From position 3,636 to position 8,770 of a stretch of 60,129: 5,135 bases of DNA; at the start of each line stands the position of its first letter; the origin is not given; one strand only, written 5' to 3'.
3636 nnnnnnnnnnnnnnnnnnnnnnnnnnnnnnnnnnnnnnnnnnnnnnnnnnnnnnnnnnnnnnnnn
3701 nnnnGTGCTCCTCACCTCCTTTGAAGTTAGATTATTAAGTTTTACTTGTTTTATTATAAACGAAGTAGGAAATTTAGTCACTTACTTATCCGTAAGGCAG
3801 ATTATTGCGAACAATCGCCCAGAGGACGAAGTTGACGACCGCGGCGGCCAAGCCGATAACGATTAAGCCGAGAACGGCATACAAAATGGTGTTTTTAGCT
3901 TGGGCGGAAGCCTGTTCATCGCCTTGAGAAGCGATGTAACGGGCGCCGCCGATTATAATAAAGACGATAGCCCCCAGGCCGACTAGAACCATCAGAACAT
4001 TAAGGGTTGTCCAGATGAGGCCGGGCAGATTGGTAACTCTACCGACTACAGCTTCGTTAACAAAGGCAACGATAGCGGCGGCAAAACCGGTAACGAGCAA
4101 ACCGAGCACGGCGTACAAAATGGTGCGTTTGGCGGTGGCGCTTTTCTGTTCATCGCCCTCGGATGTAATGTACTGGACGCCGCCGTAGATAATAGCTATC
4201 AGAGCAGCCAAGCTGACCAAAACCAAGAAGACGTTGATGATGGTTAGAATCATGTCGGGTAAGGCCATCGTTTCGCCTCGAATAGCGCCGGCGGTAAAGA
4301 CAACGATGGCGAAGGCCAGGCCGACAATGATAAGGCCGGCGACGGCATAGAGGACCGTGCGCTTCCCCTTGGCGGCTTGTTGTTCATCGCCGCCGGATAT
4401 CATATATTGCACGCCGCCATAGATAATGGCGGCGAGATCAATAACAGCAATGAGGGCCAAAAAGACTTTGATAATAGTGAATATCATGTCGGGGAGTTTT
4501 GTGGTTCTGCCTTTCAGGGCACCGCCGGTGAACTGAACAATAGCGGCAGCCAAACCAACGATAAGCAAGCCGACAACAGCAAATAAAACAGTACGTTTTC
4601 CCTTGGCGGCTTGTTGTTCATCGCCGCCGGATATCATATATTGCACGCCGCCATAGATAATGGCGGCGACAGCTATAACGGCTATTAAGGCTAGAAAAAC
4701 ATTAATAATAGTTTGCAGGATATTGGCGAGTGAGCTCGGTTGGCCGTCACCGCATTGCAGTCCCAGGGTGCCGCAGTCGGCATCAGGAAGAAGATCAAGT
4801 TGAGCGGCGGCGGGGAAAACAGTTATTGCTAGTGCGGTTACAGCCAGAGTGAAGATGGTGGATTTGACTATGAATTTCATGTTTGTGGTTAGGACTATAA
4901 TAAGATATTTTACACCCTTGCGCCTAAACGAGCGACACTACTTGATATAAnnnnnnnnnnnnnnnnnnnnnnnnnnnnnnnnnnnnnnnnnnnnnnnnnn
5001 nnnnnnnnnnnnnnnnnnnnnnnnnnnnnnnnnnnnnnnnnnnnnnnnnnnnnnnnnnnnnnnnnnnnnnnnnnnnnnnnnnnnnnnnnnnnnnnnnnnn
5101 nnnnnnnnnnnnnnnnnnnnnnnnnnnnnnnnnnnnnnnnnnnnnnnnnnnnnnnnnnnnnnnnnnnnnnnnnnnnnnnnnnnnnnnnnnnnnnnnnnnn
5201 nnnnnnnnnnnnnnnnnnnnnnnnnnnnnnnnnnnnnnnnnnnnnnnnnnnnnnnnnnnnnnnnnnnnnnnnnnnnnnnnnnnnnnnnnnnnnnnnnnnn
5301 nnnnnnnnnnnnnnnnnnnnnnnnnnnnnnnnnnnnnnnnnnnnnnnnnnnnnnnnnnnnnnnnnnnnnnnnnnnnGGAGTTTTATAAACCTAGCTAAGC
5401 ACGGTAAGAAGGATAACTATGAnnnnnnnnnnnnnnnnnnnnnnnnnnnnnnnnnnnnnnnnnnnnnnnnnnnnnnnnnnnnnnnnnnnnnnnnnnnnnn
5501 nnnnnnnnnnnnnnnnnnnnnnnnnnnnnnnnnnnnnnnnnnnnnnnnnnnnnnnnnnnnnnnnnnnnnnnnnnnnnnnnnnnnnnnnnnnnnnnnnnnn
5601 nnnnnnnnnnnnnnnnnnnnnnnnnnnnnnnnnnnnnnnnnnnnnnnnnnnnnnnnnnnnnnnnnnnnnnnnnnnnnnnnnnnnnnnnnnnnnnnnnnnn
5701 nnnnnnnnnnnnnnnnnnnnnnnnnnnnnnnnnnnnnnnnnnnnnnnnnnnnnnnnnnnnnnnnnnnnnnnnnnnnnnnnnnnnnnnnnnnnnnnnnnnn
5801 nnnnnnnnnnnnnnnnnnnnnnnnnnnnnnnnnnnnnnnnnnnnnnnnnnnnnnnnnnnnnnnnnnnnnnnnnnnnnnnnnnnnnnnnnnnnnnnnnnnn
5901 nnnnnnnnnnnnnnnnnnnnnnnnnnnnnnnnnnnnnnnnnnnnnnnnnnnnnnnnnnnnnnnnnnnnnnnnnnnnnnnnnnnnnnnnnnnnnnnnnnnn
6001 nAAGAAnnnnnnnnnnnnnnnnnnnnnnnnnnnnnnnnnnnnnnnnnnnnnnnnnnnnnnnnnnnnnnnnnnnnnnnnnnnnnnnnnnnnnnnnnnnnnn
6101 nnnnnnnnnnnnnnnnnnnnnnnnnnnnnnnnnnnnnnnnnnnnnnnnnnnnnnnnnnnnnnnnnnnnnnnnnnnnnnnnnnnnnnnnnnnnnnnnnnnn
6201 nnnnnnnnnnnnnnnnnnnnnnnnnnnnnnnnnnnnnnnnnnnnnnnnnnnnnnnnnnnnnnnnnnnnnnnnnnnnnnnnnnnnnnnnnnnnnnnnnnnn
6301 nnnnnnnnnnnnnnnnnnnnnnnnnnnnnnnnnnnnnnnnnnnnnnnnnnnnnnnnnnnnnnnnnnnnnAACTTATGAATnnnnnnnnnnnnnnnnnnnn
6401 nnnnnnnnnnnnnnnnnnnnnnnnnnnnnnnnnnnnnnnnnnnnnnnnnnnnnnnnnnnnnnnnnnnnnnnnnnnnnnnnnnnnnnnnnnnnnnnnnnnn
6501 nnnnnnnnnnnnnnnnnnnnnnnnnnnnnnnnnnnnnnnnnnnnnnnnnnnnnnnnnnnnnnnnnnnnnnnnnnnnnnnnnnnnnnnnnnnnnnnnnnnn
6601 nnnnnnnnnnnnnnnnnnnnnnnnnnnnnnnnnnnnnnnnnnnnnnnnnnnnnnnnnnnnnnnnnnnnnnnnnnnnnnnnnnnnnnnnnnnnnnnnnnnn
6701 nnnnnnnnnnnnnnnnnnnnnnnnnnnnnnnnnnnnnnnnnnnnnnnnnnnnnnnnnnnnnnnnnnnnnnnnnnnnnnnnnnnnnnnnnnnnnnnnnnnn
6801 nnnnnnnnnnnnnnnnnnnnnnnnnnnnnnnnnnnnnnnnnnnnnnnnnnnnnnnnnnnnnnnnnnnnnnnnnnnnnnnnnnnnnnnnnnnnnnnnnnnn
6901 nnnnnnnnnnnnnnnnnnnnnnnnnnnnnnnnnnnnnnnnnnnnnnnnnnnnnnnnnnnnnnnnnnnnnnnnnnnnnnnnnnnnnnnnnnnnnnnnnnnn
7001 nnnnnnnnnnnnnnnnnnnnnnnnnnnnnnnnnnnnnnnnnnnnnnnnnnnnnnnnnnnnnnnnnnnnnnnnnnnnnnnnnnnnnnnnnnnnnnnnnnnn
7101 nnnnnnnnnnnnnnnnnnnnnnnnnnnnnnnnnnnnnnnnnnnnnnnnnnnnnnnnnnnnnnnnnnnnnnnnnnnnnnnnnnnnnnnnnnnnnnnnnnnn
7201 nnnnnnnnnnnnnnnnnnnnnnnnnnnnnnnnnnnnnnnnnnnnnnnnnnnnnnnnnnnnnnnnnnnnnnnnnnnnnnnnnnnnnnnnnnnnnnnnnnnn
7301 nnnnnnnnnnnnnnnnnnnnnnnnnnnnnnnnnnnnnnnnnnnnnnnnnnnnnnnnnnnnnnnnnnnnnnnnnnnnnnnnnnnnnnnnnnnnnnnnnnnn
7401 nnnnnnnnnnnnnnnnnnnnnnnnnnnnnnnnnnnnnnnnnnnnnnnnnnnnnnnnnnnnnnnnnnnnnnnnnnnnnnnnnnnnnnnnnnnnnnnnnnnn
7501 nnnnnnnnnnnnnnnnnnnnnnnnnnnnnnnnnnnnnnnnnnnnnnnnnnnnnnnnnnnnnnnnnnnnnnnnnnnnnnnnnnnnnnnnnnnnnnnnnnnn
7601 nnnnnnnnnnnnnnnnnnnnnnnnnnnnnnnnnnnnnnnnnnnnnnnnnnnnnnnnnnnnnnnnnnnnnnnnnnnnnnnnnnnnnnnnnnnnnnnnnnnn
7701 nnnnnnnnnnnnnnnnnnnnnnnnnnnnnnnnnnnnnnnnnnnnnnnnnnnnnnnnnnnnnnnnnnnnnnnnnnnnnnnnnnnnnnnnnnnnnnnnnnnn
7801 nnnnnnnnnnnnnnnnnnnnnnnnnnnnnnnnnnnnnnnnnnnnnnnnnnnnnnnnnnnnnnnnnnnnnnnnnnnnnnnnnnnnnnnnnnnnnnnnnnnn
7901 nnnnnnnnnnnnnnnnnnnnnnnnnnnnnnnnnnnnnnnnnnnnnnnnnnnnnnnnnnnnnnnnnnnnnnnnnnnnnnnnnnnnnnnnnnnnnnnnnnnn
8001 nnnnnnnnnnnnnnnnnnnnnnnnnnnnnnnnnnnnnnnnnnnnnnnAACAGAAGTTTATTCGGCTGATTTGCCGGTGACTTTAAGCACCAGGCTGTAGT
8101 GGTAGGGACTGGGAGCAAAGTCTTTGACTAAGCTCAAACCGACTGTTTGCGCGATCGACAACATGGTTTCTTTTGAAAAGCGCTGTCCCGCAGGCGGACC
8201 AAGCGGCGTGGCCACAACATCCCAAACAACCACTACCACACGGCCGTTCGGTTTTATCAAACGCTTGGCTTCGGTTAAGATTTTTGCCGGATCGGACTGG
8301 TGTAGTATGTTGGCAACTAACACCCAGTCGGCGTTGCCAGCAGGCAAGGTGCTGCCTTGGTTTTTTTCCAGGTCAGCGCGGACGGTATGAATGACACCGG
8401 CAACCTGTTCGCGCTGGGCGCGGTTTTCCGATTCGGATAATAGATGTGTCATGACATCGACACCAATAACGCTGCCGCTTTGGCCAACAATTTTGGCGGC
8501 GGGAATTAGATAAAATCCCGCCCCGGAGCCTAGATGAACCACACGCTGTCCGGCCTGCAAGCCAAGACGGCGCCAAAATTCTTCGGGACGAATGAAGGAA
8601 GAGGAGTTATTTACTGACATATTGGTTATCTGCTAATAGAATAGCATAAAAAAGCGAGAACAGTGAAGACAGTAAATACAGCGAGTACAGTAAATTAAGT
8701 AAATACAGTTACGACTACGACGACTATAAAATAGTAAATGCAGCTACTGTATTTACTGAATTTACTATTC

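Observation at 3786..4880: A single gene encoding four concatenated pilin modules (poly-pilin)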

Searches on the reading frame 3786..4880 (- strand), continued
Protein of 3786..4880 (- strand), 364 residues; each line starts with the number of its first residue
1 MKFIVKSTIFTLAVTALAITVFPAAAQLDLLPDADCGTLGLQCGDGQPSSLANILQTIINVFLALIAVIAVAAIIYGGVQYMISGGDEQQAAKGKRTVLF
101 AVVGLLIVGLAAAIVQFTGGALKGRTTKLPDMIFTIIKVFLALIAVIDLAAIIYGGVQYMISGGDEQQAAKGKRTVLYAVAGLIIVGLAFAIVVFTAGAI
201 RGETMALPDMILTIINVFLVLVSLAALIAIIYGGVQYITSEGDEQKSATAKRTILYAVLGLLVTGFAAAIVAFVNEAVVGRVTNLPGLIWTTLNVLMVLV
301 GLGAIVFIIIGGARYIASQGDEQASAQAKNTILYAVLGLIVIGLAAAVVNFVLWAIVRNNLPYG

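Call 58: find_encoding_contigs(protein=P0005, flank=6000, max_places=2)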
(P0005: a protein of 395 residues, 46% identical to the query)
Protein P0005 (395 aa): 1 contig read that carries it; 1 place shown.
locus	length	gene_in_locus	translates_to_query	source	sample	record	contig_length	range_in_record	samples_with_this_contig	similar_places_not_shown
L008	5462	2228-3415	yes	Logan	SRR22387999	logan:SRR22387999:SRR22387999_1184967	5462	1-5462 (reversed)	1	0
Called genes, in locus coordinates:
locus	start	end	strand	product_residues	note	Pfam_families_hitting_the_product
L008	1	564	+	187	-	?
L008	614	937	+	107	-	PF18895:T4SS_pilin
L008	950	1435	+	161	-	PF18895:T4SS_pilin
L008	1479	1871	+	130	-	PF18895:T4SS_pilin (weak)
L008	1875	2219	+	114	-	PF18895:T4SS_pilin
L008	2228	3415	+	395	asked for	PF18895:T4SS_pilin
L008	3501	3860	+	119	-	PF18895:T4SS_pilin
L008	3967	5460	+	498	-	?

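Call 69: find_encoding_contigs(protein=window:3786-4880:-, flank=1000, max_places=3)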
Protein window:3786-4880:- (364 aa): no gene with exactly this product is on record in the collection.

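Call 70: find_encoding_contigs(protein=P0004, flank=5000, max_places=3)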
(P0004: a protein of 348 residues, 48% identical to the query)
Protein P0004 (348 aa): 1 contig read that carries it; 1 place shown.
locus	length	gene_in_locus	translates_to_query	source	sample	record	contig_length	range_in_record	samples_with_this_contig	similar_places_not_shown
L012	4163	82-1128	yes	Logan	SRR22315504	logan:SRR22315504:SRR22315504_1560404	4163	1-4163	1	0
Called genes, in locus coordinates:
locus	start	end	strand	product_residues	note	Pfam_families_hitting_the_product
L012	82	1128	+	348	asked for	PF04956:TrbC (faint), PF18895:T4SS_pilin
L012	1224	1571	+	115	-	PF04956:TrbC (weak), PF18895:T4SS_pilin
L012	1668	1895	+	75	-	-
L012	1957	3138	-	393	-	-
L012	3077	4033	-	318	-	PF01145:Band_7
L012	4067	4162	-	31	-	?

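Call 73: search_protein_families(library=ncbifam, proteins=[window:3786-4880:-], max_evalue=0.01)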
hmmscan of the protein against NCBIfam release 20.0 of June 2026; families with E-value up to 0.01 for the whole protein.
window:3786-4880:- (364 aa): 3 families
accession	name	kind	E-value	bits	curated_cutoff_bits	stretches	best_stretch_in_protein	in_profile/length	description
NF045849.1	ICE_MMCAP2_0565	equivalog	1.5e-26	91.9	40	4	287-353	11-77/80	Mbov_0395 family pilin-like conjugal transfer protein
NF038018.1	qmoC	equivalog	0.00064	19.3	300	0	61-280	107-325/360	quinone-interacting membrane-bound oxidoreductase complex subunit QmoC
NF001842.0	PRK00567.1-3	equivalog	0.0063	16.5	146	1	7-80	24-98/147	large-conductance mechanosensitive channel protein MscL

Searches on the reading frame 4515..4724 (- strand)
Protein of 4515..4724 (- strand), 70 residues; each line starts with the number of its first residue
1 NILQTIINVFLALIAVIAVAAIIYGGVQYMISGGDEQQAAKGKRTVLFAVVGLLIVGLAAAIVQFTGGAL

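Call 49: search_solved_structures(query=A2, max_evalue=10, show_alignments=2)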
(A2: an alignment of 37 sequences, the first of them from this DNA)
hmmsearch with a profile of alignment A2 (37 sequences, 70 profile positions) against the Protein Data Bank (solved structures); distinct sequences matched with E-value up to 10: 0.

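Call 56: predict_structure(alignment_id=A2)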
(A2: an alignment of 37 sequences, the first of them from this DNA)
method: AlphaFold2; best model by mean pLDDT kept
length: 70 residues; sequences in the alignment: 37
mean_pLDDT: 96.4   pTM: 0.76
mean pLDDT of the five models: 96.4, 95.8, 95.2, 94.9, 93.8
residues with pLDDT >= 90: 68; 70-90: 2; 50-70: 0; < 50: 0
segments of 3 or more residues with pLDDT < 50: none
pLDDT, mean of each block of 10 residues (from residue 1): 95 98 98 95 98 98 92
secondary structure, 60 per line:
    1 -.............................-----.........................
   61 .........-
elements in order: H2-30 H36-69

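Call 59: fold_search(model_id=the predicted structure, library=pdb)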
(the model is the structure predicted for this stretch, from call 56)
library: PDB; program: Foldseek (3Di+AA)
matches with E <= 10: 193; with E <= 0.001: 0
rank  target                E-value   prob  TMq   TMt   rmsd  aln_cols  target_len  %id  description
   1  9vub_A                6.8e-01  0.99  0.87  0.17   1.4        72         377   14  channel C complex with 3 (released 2026-03-11)
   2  9vub_C                8.8e-01  0.97  0.88  0.18   1.4        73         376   14  channel C complex with 3 (released 2026-03-11)
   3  6cnn_A                1.1e+00  0.96  0.87  0.19   1.5        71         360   10  Cryo-EM structure of the human SK4/calmodulin channel complex in the Ca2+ bound state I (released 2018-05-02)
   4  9o5o_A                1.6e+00  0.91  0.85  0.18   1.7        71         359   10  Cryo-EM structure of the human SK2-4 chimera/calmodulin channel complex bound to a small molecule activator (released 2025-07-09)
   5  9sv3_D                1.9e+00  0.84  0.63  0.20   1.2        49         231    8  Local refinement of EloB/EloC/VHL/CV2a/14-3-3zeta/ERa from pose 1 (released 2025-12-03)
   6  1h2s_B                2.2e+00  0.33  0.50  0.57   3.8        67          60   19  Molecular basis of transmenbrane signalling by sensory rhodopsin II-transducer complex (released 2002-10-10)
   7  1qu7_B                2.5e+00  0.82  0.81  0.27   2.0        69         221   13  FOUR HELICAL-BUNDLE STRUCTURE OF THE CYTOPLASMIC DOMAIN OF A SERINE CHEMOTAXIS RECEPTOR (released 2000-07-12)
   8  4igg_A                2.7e+00  0.60  0.65  0.07   2.0        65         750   23  Full-length human alpha-catenin crystal structure (released 2012-12-26)
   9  6iok_I                2.7e+00  0.41  0.57  0.14   2.5        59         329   15  Cryo-EM structure of multidrug efflux pump MexAB-OprM (0 degree state) (released 2019-04-03)
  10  8ivz_A                2.7e+00  0.15  0.36  0.19   4.4        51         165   18  Crystal structure of talin R7 in complex with KANK1 KN motif (released 2023-11-08)
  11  9o85_A                2.9e+00  0.75  0.86  0.17   1.6        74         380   15  Cryo-EM structure of KCa2.2_I/calmodulin channel in complex with rimtuzalcap (released 2025-06-18)
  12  6s1k_E                3.1e+00  0.72  0.79  0.56   2.0        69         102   16  E. coli Core Signaling Unit, carrying QQQQ receptor mutation (released 2020-01-22)
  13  9rcv_E                3.1e+00  0.54  0.61  0.07   2.0        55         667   18  Structure of the Human Peptide-Loading Complex Arrested by HCMV US6 (released 2025-12-03)
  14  1a91_MODEL_1_A        3.1e+00  0.38  0.61  0.55   2.9        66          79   18  SUBUNIT C OF THE F1FO ATP SYNTHASE OF ESCHERICHIA COLI; NMR, 10 STRUCTURES (released 1998-07-01)
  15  5ie9_C                3.1e+00  0.15  0.46  0.35   9.3        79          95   13  Crystal structure of the Bacillus-conserved MazG protein, a nucleotide pyrophosphohydrolase (released 2016-03-30)
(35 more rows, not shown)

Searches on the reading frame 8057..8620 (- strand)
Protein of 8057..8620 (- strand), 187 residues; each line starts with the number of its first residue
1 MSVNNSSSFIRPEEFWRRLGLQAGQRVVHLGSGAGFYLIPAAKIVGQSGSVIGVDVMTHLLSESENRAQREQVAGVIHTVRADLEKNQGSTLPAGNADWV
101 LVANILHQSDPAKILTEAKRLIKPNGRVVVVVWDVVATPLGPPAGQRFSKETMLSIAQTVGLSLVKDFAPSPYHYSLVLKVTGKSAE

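Call 72: search_protein_families(library=pfam, proteins=[window:8057-8620:-], max_evalue=0.1)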
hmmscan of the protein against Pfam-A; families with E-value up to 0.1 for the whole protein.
window:8057-8620:- (187 aa): 19 families
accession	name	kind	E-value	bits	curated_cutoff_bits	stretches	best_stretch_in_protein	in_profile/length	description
PF13847.12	Methyltransf_31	-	1.3e-14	54.6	27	1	23-131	3-110/145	Methyltransferase domain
PF08241.18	Methyltransf_11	-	1.6e-12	48.3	21.2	1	29-130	2-95/95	Methyltransferase domain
PF13649.12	Methyltransf_25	-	8.1e-11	42.9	27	1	27-126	1-97/97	Methyltransferase domain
PF01209.24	Ubie_methyltran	-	1.6e-09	37.9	20.1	1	18-156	42-177/233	ubiE/COQ5 methyltransferase family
PF01135.25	PCMT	-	5.9e-08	33.2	20.3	1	19-78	69-128/210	Protein-L-isoaspartate(D-aspartate) O-methyltransferase (PCMT)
PF08242.18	Methyltransf_12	-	2.2e-07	31.9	30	1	29-128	2-98/98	Methyltransferase domain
PF13489.12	Methyltransf_23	-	4.7e-06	26.9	27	1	18-135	15-121/164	Methyltransferase domain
PF06325.19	PrmA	-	0.00071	19.6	22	1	22-129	160-257/296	Ribosomal protein L11 methyltransferase (PrmA)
PF00891.24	Methyltransf_2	-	0.0021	17.9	22.3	1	18-144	57-178/210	O-methyltransferase domain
PF05175.20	MTS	-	0.0044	17.1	23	1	22-132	30-140/170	Methyltransferase small domain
PF01269.23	Fibrillarin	-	0.0051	16.4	27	1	19-132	67-176/227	Fibrillarin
PF13578.12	Methyltransf_24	-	0.0053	18.1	26.3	1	28-129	1-101/105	Methyltransferase domain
PF01728.25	FtsJ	-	0.0067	16.8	24.1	1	18-70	15-66/181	FtsJ-like methyltransferase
PF02475.24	TRM5-TYW2_MTfase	-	0.017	15.5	28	1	22-105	35-113/164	TRM5/TYW2 methyltransferase domain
PF13679.12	Methyltransf_32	-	0.019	15.4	27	1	24-109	26-111/143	Methyltransferase domain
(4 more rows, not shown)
